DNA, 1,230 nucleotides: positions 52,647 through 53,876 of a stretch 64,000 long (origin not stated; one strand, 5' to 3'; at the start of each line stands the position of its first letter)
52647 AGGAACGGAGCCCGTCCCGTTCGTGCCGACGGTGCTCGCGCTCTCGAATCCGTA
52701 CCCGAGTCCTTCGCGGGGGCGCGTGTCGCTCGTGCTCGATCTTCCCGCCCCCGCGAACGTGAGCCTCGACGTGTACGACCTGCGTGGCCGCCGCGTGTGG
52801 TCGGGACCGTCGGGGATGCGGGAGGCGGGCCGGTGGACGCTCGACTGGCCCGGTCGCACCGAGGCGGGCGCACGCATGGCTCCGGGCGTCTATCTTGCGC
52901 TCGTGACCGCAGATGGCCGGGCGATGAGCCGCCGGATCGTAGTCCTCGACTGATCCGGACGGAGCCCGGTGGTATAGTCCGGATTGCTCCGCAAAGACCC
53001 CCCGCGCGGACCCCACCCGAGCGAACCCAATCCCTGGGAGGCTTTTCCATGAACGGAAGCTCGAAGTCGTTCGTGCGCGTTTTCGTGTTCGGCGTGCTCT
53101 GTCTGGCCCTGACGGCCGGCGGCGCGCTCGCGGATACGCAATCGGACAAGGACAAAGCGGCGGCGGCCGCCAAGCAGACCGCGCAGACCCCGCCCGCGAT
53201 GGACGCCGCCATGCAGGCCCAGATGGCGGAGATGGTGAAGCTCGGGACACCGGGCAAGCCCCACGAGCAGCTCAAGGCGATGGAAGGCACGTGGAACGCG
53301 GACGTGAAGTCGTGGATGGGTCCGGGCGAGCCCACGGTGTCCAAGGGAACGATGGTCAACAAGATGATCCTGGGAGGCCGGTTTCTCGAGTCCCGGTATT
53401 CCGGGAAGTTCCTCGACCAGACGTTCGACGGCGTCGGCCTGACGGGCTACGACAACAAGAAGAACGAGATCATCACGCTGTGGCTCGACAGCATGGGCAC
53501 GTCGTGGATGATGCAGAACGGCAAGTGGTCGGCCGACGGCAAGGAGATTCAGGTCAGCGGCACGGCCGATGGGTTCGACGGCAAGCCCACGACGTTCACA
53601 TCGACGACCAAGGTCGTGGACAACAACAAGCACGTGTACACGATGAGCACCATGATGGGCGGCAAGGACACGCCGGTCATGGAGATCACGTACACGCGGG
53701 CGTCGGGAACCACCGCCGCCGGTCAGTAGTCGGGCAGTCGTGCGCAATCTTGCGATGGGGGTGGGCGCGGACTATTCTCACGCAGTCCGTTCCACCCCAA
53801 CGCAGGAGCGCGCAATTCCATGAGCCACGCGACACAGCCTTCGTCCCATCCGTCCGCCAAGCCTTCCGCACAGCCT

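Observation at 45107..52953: Tandem duplicated giant secreted proteins: GSDH beta-propeller + PKD + Ig-like repeats + T9SS C-terminal domain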

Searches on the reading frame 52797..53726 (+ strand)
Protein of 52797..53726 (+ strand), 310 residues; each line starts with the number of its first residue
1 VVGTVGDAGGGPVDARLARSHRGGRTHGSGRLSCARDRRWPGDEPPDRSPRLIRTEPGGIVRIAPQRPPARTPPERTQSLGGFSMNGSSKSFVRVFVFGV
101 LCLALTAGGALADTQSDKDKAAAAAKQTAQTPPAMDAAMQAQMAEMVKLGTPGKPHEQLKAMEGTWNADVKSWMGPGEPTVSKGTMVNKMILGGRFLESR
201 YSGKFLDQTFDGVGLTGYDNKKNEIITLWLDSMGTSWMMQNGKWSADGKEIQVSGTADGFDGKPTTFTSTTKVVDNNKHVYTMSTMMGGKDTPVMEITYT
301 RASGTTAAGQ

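Call 34: search_protein_families(library=pfam, proteins=[window:52797-53726:+], max_evalue=0.001)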
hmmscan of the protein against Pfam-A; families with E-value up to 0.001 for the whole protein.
window:52797-53726:+ (310 aa): 1 family
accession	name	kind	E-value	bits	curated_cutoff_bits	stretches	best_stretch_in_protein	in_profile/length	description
PF07617.17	DUF1579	-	5.7e-38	130.7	25.2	1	151-301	1-155/155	Protein of unknown function (DUF1579)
